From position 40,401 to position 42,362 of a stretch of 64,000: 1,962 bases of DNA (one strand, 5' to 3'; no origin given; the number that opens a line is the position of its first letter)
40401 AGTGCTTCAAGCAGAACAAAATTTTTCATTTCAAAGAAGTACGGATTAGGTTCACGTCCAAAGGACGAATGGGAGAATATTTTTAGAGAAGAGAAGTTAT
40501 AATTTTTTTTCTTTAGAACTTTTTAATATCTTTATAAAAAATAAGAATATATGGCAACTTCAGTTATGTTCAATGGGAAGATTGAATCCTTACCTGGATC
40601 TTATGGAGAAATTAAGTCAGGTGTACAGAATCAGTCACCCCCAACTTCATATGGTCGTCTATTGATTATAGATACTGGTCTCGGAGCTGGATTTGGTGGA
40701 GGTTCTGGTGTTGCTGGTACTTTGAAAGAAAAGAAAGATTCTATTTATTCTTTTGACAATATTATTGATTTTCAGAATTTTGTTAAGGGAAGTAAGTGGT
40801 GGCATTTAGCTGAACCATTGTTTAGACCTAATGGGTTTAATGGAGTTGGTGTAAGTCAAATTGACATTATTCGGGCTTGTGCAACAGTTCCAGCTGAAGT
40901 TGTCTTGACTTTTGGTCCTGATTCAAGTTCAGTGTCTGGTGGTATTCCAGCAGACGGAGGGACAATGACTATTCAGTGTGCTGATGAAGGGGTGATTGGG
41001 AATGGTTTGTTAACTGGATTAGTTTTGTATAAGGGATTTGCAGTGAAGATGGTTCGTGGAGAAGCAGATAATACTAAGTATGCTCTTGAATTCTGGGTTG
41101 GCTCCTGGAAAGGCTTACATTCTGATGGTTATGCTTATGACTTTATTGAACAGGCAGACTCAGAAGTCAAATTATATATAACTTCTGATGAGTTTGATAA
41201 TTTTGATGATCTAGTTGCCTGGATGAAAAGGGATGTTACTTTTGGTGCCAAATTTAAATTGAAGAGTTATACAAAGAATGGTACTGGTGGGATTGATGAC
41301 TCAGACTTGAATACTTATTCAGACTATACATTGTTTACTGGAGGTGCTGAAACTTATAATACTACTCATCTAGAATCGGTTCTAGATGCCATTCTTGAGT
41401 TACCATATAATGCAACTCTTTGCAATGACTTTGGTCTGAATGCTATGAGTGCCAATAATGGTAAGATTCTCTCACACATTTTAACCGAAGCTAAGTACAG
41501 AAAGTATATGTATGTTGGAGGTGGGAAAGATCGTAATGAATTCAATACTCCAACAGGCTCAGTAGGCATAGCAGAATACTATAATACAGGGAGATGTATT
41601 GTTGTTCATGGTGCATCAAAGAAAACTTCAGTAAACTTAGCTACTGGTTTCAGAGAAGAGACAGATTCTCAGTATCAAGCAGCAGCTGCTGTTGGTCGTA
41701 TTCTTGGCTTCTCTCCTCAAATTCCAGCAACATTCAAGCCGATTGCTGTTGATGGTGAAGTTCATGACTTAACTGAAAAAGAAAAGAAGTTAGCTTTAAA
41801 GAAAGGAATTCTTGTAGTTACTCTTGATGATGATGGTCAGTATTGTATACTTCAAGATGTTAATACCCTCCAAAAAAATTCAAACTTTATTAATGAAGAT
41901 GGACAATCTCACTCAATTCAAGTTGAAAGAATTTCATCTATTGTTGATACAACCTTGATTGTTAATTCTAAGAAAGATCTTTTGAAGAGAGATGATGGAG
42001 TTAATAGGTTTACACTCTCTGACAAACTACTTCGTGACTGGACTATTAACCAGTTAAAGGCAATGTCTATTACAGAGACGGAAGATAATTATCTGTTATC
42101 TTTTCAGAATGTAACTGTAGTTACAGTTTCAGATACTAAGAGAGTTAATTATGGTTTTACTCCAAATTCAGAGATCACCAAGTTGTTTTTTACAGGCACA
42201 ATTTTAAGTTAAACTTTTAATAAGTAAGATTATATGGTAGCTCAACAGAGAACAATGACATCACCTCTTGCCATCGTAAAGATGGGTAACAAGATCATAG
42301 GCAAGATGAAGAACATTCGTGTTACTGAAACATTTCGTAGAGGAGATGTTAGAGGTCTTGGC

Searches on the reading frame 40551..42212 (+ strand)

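Call 56: search_protein_families(library=phrogs, proteins=[window:40551-42212:+], max_evalue=0.0001)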
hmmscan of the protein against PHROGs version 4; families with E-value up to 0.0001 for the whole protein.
window:40551-42212:+ (553 aa): 1 family
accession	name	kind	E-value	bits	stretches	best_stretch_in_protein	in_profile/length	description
phrog_279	-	tail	5.4e-13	49.5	1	1-550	1-481/489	tail sheath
